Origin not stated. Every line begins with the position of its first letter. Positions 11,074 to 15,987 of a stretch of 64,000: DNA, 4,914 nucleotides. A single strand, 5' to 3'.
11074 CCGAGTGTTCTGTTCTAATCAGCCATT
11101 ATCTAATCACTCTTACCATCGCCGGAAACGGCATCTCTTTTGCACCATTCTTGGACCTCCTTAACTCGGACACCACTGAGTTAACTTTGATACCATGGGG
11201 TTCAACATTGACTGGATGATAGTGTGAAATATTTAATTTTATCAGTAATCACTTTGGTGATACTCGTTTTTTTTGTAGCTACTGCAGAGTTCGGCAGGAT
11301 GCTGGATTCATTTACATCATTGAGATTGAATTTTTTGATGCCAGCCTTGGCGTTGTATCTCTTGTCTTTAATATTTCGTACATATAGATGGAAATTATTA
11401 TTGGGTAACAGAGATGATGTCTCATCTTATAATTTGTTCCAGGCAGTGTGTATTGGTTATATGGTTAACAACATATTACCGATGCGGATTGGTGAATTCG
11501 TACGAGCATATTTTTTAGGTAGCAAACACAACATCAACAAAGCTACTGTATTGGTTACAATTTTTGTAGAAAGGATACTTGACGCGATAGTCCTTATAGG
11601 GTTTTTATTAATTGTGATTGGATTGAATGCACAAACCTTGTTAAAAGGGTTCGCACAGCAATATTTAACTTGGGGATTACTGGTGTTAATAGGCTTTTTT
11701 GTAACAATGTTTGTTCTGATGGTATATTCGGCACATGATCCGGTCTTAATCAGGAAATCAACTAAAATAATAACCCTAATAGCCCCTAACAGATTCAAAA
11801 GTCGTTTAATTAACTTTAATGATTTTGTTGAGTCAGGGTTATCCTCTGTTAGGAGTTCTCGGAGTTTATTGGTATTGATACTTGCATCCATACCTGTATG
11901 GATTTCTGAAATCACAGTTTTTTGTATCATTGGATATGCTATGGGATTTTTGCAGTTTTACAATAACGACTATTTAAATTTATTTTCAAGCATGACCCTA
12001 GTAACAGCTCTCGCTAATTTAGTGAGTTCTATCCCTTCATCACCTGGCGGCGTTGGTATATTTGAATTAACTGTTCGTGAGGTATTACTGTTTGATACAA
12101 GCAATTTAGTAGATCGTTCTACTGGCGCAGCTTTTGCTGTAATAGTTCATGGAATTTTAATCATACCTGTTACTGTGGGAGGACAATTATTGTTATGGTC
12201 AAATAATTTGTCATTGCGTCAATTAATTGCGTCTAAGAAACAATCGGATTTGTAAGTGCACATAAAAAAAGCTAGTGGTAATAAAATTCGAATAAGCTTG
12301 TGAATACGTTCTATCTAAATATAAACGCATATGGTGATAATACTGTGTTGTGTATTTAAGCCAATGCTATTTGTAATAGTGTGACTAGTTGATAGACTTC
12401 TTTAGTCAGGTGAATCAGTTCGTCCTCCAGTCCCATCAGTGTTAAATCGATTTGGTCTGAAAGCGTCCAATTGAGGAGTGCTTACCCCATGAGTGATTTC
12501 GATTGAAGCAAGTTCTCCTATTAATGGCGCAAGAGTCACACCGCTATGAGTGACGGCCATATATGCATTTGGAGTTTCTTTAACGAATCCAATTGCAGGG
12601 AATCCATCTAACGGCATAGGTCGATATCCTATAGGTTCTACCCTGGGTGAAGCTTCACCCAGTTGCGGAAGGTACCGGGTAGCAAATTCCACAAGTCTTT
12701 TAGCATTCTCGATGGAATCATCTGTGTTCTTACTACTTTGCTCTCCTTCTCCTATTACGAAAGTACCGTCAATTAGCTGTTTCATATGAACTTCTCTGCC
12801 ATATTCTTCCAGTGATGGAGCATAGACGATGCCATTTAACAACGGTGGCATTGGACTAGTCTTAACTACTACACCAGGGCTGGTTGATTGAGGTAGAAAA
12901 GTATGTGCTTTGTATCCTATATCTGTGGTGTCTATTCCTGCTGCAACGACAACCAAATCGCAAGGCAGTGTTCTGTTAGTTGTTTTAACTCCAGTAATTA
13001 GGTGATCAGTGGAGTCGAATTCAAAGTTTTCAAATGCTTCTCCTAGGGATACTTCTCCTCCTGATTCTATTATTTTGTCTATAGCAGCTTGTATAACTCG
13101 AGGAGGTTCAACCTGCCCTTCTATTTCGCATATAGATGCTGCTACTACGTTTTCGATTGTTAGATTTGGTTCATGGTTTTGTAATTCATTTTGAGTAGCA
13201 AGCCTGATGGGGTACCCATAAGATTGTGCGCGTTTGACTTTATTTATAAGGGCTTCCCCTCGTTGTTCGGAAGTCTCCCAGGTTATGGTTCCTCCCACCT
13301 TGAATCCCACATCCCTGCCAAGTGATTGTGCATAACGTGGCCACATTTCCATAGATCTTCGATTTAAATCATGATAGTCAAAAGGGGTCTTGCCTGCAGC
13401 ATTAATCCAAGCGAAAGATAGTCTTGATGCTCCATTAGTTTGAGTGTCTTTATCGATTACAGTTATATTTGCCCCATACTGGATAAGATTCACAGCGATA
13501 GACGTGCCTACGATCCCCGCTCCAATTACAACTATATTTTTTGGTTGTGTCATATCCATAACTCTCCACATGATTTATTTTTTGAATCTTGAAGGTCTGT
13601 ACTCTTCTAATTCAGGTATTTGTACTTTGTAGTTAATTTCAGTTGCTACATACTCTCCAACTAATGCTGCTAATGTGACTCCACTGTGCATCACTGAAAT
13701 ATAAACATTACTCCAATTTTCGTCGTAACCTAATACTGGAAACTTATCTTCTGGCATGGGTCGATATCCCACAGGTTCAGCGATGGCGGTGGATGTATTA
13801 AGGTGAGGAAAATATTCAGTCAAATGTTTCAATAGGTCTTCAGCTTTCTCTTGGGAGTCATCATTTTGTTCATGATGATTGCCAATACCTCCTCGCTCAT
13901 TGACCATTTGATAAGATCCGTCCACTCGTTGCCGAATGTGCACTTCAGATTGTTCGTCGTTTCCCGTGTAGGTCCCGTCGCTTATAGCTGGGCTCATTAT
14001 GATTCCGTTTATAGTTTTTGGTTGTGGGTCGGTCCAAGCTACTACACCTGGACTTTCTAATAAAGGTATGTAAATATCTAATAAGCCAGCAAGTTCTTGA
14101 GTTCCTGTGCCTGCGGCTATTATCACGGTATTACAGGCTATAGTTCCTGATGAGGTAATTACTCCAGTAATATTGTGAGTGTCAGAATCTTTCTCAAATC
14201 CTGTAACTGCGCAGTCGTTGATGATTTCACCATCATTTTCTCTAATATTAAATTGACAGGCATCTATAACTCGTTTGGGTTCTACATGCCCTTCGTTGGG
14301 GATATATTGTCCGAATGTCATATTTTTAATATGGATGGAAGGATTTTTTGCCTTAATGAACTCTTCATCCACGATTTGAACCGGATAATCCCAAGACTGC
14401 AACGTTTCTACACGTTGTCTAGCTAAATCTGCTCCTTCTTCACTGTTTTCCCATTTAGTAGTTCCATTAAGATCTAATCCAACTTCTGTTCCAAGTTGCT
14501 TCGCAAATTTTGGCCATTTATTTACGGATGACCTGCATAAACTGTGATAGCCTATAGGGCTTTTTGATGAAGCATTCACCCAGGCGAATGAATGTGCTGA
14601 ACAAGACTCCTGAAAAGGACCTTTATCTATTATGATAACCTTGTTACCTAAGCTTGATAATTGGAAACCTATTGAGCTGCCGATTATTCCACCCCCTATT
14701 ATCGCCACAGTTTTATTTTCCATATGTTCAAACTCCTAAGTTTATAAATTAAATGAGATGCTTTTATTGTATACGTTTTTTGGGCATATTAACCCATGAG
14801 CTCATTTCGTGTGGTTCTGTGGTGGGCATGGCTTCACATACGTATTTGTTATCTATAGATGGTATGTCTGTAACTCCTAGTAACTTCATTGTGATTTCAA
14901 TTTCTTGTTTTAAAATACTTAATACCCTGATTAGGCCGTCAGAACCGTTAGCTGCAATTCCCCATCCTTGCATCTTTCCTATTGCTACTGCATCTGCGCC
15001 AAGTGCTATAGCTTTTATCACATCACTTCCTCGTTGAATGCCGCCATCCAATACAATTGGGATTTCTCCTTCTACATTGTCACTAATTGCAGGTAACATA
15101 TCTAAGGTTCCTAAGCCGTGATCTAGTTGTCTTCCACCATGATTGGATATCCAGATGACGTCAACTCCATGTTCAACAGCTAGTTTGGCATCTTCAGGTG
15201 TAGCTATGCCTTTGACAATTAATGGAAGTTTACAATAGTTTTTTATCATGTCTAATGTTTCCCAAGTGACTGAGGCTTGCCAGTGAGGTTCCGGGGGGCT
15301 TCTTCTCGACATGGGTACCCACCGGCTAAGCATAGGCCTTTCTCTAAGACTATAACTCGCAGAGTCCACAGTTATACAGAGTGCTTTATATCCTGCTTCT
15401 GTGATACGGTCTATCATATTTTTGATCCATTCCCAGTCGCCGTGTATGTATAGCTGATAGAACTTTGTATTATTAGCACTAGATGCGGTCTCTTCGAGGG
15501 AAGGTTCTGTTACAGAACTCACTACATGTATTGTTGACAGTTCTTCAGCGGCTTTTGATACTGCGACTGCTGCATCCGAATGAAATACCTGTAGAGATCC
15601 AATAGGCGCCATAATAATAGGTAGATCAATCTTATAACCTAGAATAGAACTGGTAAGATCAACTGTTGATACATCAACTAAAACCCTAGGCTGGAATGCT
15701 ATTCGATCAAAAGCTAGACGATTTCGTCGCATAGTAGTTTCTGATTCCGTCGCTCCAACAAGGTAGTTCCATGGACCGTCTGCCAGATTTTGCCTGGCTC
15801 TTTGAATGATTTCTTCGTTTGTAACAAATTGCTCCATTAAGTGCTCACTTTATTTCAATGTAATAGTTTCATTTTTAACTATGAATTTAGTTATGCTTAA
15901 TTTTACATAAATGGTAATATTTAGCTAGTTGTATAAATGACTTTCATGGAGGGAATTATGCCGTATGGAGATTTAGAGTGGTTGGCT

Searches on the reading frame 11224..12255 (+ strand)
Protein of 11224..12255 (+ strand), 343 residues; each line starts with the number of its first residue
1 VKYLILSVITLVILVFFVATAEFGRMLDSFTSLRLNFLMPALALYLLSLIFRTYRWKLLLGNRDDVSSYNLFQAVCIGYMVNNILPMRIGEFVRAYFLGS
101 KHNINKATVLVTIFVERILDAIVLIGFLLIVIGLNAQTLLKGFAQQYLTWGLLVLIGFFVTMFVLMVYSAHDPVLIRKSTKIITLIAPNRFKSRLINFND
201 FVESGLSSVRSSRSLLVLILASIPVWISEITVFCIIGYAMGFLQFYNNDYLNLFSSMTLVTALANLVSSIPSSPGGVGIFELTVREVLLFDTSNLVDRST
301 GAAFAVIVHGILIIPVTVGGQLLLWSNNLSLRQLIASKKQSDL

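Call 7: search_protein_families(library=pfam, proteins=[window:11224-12255:+], max_evalue=0.01)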
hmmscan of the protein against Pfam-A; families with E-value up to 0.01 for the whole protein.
window:11224-12255:+ (343 aa): 1 family
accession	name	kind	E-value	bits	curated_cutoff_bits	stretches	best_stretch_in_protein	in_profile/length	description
PF03706.18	LPG_synthase_TM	-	5.5e-42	144.7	33.4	1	8-319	6-301/302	Lysylphosphatidylglycerol synthase TM region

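Call 8: search_protein_families(library=ncbifam, proteins=[window:11224-12255:+], max_evalue=0.01)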
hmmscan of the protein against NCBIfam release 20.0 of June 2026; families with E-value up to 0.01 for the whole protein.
window:11224-12255:+ (343 aa): 2 families
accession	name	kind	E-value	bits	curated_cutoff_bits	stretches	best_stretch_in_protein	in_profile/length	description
TIGR00374.1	TIGR00374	subfamily_domain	2.3e-23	83.1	43.2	1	5-306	2-292/323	flippase-like domain-containing protein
TIGR03476.1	HpnL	subfamily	1.8e-08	34.1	195.65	1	4-213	6-213/318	putative membrane protein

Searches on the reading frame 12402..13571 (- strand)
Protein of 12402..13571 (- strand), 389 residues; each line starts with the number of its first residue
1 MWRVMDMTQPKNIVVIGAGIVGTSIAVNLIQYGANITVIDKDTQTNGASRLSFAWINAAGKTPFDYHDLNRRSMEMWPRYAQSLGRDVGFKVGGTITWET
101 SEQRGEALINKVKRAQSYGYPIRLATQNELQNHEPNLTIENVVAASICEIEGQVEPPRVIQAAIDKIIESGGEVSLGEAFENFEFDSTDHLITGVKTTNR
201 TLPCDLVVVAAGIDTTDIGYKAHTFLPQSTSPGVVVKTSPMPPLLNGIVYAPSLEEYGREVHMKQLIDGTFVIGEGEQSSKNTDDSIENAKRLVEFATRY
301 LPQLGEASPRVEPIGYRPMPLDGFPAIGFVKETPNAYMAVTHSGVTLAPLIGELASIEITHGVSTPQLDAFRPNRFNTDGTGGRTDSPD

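Call 32: search_protein_families(library=pfam, proteins=[window:12402-13571:-], max_evalue=0.00001)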
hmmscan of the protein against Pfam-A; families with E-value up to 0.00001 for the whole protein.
window:12402-13571:- (389 aa): 3 families
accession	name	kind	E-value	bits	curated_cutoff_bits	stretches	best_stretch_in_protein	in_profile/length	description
PF01266.30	DAO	-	3.9e-51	175.1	27.9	1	13-355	2-350/353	FAD dependent oxidoreductase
PF07992.20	Pyr_redox_2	-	3.1e-09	37.1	26.1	0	12-64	2-55/291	Pyridine nucleotide-disulphide oxidoreductase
PF00890.30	FAD_binding_2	-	4.7e-08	33.1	20.4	1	13-85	2-71/414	FAD binding domain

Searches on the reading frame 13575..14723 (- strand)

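Call 32: search_protein_families(library=pfam, proteins=[window:13575-14723:-], max_evalue=0.00001)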
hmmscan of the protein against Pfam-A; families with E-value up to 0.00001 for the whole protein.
window:13575-14723:- (382 aa): 2 families
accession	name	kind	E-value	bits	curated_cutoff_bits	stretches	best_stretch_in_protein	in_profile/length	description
PF01266.30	DAO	-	6.6e-49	167.8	27.9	1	6-360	2-351/353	FAD dependent oxidoreductase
PF07992.20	Pyr_redox_2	-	3.9e-06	26.9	26.1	0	4-36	143-175/291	Pyridine nucleotide-disulphide oxidoreductase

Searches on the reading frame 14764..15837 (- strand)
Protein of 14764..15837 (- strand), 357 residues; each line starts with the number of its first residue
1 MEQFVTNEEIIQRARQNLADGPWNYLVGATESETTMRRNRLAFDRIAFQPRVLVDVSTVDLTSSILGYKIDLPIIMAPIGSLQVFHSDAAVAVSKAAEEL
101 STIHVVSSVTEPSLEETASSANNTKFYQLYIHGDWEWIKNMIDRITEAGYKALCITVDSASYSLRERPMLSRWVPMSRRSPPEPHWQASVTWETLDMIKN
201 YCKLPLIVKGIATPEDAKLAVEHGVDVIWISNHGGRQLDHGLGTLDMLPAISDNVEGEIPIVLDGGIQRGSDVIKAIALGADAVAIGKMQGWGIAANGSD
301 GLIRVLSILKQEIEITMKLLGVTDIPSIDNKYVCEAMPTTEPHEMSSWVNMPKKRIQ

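Call 32: search_protein_families(library=pfam, proteins=[window:14764-15837:-], max_evalue=0.00001)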
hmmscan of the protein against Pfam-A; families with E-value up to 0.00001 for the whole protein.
window:14764-15837:- (357 aa): 4 families
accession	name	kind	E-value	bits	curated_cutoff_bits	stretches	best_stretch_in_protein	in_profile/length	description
PF01070.24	FMN_dh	-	8.5e-106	354.3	24.9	1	14-333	1-348/350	FMN-dependent dehydrogenase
PF05690.20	ThiG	-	4.6e-09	36.4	23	0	240-286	159-203/247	Thiazole biosynthesis protein ThiG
PF00478.31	IMPDH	-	2.9e-08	33.6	25.6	1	190-289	131-238/345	IMP dehydrogenase / GMP reductase domain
PF03060.21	NMO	-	2.5e-07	30.9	28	1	208-287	140-222/331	Nitronate monooxygenase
